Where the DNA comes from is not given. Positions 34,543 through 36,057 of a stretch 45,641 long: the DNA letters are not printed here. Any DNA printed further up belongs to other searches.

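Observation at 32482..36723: Dehydrogenase, ATP-grasp, GCS2 ligase and amidohydrolase cluster: candidate pathway for an unknown amide-linked small molecule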

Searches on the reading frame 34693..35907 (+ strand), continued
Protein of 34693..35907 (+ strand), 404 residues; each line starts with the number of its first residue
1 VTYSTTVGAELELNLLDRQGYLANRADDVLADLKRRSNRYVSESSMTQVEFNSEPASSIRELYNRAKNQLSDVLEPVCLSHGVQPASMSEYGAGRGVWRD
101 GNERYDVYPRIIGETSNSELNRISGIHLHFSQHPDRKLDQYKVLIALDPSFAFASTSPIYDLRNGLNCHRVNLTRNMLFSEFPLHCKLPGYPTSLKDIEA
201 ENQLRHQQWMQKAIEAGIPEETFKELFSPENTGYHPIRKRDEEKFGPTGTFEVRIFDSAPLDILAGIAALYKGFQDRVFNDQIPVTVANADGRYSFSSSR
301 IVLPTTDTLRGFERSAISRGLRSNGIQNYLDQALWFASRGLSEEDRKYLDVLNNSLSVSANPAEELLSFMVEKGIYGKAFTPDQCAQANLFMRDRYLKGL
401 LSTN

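Call 87: search_protein_families(library=ncbifam, proteins=[P0187, P0210, P0223, P0226, P0241, P0250, P0258, P0179, P0196, P0222], max_evalue=0.00001)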
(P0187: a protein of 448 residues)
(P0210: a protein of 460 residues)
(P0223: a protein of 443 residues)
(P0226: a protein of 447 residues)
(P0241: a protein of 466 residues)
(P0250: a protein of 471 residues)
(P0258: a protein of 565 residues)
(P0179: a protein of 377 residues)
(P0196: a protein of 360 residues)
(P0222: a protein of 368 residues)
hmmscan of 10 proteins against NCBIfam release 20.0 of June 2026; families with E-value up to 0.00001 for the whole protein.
P0187 (448 aa): 2 families
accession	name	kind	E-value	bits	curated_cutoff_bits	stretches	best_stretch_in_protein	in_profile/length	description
TIGR02050.1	gshA_cyan_rel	subfamily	1.4e-07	31.2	176.4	1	4-268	1-253/287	YbdK family carboxylate-amine ligase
NF010040.1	PRK13516.1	equivalog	7.2e-06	25.3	425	0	3-169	10-172/369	YbdK family carboxylate-amine ligase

P0210 (460 aa): 3 families
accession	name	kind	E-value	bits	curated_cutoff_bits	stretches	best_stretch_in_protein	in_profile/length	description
TIGR02050.1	gshA_cyan_rel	subfamily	3.6e-10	39.7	176.4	1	21-146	3-129/287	YbdK family carboxylate-amine ligase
NF010042.0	PRK13517.1-2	equivalog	2.4e-08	33.2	427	1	20-145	13-139/376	glutamate--cysteine ligase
NF010039.0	PRK13515.1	equivalog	1.4e-07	30.5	371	1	15-148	7-141/378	carboxylate-amine ligase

P0223 (443 aa): 0 families

P0226 (447 aa): 6 families
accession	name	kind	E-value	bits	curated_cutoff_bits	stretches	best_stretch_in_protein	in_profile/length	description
TIGR02050.1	gshA_cyan_rel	subfamily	2.1e-11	43.7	176.4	1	12-139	2-130/287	YbdK family carboxylate-amine ligase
NF010039.0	PRK13515.1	equivalog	1.1e-08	34.2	371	1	8-140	8-141/378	carboxylate-amine ligase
NF010041.0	PRK13517.1-1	subfamily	1.6e-08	34.2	332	1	11-139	6-135/368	glutamate--cysteine ligase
NF010043.0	PRK13517.1-3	equivalog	1.9e-08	33.5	409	1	8-231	9-212/381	glutamate--cysteine ligase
NF010042.0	PRK13517.1-2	equivalog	4.8e-08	32.2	427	1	8-205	9-190/376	glutamate--cysteine ligase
NF010040.1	PRK13516.1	equivalog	5.9e-06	25.6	425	1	10-141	10-142/369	YbdK family carboxylate-amine ligase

P0241 (466 aa): 0 families

P0250 (471 aa): 0 families

P0258 (565 aa): 5 families
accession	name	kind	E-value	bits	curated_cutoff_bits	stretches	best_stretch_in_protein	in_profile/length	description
TIGR02050.1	gshA_cyan_rel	subfamily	2.6e-14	53.3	176.4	1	5-178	1-177/287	YbdK family carboxylate-amine ligase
NF010039.0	PRK13515.1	equivalog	3e-13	49.2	371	1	4-236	10-241/378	carboxylate-amine ligase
NF010041.0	PRK13517.1-1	subfamily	3.8e-11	42.8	332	1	3-164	4-167/368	glutamate--cysteine ligase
NF010043.0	PRK13517.1-3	equivalog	9.8e-08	31.2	409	1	4-256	11-245/381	glutamate--cysteine ligase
NF010044.0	PRK13517.1-4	equivalog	1.6e-06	27.4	437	0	4-165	14-174/372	glutamate--cysteine ligase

P0179 (377 aa): 6 families
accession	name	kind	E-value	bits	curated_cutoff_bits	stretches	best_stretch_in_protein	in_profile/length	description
NF010039.0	PRK13515.1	equivalog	1.2e-13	50.5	371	1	6-273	12-273/378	carboxylate-amine ligase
TIGR02050.1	gshA_cyan_rel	subfamily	1.7e-12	47.3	176.4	1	6-294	2-283/287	YbdK family carboxylate-amine ligase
NF010043.0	PRK13517.1-3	equivalog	3.7e-11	42.5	409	1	6-182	13-196/381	glutamate--cysteine ligase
NF010041.0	PRK13517.1-1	subfamily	2.6e-08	33.5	332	1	6-181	7-186/368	glutamate--cysteine ligase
NF010044.0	PRK13517.1-4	equivalog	7.9e-08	31.7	437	1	6-182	16-193/372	glutamate--cysteine ligase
NF010040.1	PRK13516.1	equivalog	1.9e-07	30.5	425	1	6-299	12-296/369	YbdK family carboxylate-amine ligase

P0196 (360 aa): 4 families
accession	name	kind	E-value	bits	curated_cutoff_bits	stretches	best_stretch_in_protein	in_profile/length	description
NF010039.0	PRK13515.1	equivalog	3.1e-10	39.3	371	1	4-180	12-189/378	carboxylate-amine ligase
TIGR02050.1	gshA_cyan_rel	subfamily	6e-10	39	176.4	1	5-161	3-164/287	YbdK family carboxylate-amine ligase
NF010043.0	PRK13517.1-3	equivalog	1.4e-07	30.7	409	1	5-172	14-190/381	glutamate--cysteine ligase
NF010041.0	PRK13517.1-1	subfamily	1.4e-06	27.8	332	1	5-167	8-176/368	glutamate--cysteine ligase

P0222 (368 aa): 4 families
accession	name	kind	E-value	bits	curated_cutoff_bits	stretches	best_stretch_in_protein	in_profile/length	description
TIGR02050.1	gshA_cyan_rel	subfamily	1.5e-11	44.2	176.4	1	3-262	2-252/287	YbdK family carboxylate-amine ligase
NF010039.0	PRK13515.1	equivalog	7.1e-09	34.8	371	1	4-188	13-207/378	carboxylate-amine ligase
NF010041.0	PRK13517.1-1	subfamily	4.1e-08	32.8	332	1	30-186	44-200/368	glutamate--cysteine ligase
NF010043.0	PRK13517.1-3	equivalog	3.8e-07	29.3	409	1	30-149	52-177/381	glutamate--cysteine ligase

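Call 89: search_protein_families(library=pfam, alignment_id=A1, max_evalue=1)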
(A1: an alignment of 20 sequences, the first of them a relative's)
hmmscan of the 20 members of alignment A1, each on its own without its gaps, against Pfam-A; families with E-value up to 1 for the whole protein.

A. member 1, P0001 (404 aa): 2 families
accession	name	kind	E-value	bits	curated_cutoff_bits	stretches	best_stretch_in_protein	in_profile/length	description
PF04107.18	GCS2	-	0.023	14.5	21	1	7-74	1-72/291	Glutamate-cysteine ligase family 2(GCS2)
PF05491.19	RuvB_C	-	0.24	11.8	24.7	0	339-355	2-18/72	RuvB C-terminal winged helix domain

B. families by the number of members that match (of 20 scanned): 9 families
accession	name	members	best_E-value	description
PF04107.18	GCS2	18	5.1e-10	Glutamate-cysteine ligase family 2(GCS2)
PF06971.19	Put_DNA-bind_N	1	0.009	Putative DNA-binding protein N-terminus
PF20306.3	Sp-DndD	1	0.052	Small protein found in certain Dnd DNA modification systems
PF21812.2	DUF6881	1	0.065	Domain of unknown function (DUF6881)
PF02801.28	Ketoacyl-synt_C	1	0.1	Beta-ketoacyl synthase, C-terminal domain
PF13700.11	DUF4158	1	0.12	Domain of unknown function (DUF4158)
PF18730.6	HEPN_Cthe2314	1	0.16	Cthe_2314-like HEPN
PF05491.19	RuvB_C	1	0.24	RuvB C-terminal winged helix domain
PF24609.1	IQ_SCN5A_C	1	0.58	SCN5A-like, C-terminal IQ motif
